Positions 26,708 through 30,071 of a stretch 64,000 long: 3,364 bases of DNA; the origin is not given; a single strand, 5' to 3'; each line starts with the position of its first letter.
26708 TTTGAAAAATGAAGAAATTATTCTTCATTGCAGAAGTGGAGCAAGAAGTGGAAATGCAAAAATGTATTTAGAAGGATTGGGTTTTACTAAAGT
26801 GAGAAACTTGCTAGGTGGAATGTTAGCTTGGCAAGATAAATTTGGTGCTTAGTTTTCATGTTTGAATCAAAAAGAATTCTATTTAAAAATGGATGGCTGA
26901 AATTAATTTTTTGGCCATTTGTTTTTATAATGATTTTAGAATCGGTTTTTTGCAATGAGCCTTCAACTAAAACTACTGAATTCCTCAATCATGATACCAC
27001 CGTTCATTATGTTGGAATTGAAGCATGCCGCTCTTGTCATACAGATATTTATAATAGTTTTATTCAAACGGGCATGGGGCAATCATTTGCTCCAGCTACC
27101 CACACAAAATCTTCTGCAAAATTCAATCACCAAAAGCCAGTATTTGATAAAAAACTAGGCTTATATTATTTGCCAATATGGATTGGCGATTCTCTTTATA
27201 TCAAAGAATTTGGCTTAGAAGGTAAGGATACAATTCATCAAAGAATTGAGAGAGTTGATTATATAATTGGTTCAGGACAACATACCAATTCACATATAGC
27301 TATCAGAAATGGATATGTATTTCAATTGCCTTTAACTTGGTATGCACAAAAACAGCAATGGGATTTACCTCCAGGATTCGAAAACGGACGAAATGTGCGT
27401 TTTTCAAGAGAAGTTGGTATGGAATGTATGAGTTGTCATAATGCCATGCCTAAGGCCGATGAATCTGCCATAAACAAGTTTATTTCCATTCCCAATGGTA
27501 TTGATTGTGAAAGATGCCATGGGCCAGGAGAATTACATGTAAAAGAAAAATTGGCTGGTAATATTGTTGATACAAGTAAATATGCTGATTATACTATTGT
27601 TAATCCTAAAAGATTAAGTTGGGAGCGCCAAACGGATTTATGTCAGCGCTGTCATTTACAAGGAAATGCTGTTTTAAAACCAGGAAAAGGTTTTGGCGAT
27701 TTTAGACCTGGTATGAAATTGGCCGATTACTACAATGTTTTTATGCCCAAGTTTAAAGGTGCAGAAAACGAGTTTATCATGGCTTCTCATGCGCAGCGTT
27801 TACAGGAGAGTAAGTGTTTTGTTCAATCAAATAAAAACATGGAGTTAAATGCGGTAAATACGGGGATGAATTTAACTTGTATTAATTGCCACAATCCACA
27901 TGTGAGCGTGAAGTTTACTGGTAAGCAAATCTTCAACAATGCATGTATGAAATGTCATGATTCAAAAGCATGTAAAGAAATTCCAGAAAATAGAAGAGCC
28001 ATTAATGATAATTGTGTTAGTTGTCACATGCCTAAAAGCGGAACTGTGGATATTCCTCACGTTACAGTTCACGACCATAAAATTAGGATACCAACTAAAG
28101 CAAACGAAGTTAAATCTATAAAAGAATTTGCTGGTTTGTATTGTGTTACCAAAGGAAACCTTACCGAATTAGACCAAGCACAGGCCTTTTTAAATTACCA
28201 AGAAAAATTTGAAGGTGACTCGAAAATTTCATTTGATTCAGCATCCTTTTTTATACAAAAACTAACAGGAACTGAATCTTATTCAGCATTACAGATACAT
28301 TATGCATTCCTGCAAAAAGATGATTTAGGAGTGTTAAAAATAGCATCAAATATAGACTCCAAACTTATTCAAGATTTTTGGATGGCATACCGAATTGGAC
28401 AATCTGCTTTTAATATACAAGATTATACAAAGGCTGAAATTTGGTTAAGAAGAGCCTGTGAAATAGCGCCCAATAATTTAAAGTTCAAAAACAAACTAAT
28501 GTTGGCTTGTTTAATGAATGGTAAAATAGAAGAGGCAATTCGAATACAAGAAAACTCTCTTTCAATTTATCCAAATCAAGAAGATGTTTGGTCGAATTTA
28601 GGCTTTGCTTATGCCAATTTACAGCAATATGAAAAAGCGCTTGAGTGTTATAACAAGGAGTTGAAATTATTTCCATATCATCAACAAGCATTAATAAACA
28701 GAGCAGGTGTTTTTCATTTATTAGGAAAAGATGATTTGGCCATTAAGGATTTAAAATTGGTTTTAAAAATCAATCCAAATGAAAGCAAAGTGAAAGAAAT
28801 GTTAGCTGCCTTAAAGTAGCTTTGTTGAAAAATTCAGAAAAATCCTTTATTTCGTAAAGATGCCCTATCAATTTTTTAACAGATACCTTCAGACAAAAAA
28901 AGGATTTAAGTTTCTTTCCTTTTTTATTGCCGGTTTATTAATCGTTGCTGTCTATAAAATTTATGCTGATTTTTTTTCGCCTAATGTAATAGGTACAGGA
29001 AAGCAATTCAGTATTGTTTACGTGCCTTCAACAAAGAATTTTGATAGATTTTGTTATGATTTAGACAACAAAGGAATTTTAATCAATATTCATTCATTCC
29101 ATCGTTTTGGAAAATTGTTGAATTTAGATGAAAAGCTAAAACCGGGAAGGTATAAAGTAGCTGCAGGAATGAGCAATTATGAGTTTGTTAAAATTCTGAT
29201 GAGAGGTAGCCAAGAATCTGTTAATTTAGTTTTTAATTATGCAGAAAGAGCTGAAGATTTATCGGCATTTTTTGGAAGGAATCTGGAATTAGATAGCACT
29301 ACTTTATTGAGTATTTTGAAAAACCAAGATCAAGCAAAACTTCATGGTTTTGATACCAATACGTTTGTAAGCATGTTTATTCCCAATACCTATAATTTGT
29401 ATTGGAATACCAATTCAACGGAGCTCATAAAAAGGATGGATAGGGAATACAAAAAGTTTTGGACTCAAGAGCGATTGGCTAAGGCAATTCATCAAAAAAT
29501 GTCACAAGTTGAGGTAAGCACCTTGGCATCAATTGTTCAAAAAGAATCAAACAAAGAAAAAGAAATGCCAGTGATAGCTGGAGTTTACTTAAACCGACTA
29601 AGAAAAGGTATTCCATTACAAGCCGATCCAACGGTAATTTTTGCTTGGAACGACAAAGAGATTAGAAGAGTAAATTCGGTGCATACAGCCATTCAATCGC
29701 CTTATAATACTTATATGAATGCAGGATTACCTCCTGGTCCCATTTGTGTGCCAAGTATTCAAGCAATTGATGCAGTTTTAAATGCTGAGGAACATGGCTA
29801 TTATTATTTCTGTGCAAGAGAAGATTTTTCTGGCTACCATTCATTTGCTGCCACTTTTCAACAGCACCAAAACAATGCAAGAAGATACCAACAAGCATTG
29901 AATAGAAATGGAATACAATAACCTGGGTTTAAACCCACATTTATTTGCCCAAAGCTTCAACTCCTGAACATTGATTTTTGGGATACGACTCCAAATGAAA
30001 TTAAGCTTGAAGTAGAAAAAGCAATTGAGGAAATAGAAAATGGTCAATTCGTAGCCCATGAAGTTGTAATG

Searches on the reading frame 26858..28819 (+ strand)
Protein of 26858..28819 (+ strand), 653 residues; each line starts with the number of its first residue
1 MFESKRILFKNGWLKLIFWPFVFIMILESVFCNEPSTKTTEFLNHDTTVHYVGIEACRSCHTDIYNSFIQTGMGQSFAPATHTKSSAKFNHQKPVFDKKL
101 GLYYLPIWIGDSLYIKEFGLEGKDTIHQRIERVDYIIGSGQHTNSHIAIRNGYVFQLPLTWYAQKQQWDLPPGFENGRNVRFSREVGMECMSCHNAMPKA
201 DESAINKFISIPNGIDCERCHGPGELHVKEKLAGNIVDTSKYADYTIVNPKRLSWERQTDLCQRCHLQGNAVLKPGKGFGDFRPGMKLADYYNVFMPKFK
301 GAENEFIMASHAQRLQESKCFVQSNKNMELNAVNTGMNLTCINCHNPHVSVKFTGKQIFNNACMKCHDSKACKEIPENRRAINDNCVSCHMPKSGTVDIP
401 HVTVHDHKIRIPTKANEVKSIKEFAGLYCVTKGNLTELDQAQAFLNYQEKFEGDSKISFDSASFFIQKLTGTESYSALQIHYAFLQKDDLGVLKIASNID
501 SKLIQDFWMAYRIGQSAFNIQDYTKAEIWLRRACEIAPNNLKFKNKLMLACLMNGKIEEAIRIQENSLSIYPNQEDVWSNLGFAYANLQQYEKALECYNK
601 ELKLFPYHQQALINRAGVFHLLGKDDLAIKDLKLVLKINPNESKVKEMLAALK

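Call 62: search_protein_families(library=pfam, proteins=[window:26858-28819:+], max_evalue=0.0001)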
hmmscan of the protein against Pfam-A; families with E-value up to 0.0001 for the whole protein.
window:26858-28819:+ (653 aa): 18 families
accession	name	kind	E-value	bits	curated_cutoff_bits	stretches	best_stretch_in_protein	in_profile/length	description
PF07719.23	TPR_2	-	1.7e-19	68.7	27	1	576-607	2-33/34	Tetratricopeptide repeat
PF00515.34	TPR_1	-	8.7e-18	63.8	27.8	1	576-606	2-32/34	Tetratricopeptide repeat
PF13181.12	TPR_8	-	1.7e-15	56.2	25.7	0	576-606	2-32/34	Tetratricopeptide repeat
PF13428.12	TPR_14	-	2.7e-11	43.4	23.5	0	576-616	2-42/44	Tetratricopeptide repeat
PF13424.12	TPR_12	-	6.3e-10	39.6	30.1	1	577-638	5-74/77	Tetratricopeptide repeat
PF13371.12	TPR_9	-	7.1e-10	39.2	35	1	554-611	8-65/73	Tetratricopeptide repeat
PF09699.15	Paired_CXXCH_1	-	7.5e-10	38.8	20.6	0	336-371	7-40/41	Doubled CXXCH motif (Paired_CXXCH_1)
PF22113.1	Mtrc-MtrF_II-IV_dom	-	1.2e-08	35.1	30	1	189-352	8-170/176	Outer membrane cytochrome MtrC/MtrF-like, domains II/IV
PF13414.12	TPR_11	-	1.8e-08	34.4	26.8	0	554-588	7-41/42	TPR repeat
PF13432.12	TPR_16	-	3e-08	34.4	32.7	0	584-641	6-63/65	Tetratricopeptide repeat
PF14522.11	Cytochrome_C7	-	3.7e-08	33.5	24.8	0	335-390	9-66/67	Cytochrome c7 and related cytochrome c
PF14559.12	TPR_19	-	7.8e-07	29.8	25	0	552-599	2-49/68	Tetratricopeptide repeat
PF13431.12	TPR_17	-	1.3e-06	28.7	24.4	0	566-596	4-34/34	Tetratricopeptide repeat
PF13435.11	Cytochrome_C554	-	6.2e-06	27.5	20.8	0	188-222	49-84/84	Cytochrome c554 and c-prime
PF13442.11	Cytochrome_CBB3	-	2.7e-05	24.8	27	0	354-368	5-19/68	Cytochrome C oxidase, cbb3-type, subunit III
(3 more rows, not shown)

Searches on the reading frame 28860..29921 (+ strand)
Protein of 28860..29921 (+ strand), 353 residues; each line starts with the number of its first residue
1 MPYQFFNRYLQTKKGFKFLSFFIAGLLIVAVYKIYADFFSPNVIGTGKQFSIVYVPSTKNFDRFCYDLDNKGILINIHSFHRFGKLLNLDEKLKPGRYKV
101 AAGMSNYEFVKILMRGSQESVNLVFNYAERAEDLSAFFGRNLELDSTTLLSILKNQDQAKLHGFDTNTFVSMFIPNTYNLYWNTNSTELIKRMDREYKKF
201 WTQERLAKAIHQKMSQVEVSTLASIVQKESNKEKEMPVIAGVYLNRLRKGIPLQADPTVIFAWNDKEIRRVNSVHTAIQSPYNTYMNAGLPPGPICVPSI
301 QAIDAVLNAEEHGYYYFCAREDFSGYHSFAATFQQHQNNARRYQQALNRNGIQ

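Call 62: search_protein_families(library=pfam, proteins=[window:28860-29921:+], max_evalue=0.0001)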
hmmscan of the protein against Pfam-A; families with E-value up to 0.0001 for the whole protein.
window:28860-29921:+ (353 aa): 1 family
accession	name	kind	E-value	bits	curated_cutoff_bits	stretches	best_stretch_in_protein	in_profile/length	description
PF02618.21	YceG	-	2.4e-76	257.3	32.4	1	53-342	1-275/275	YceG-like family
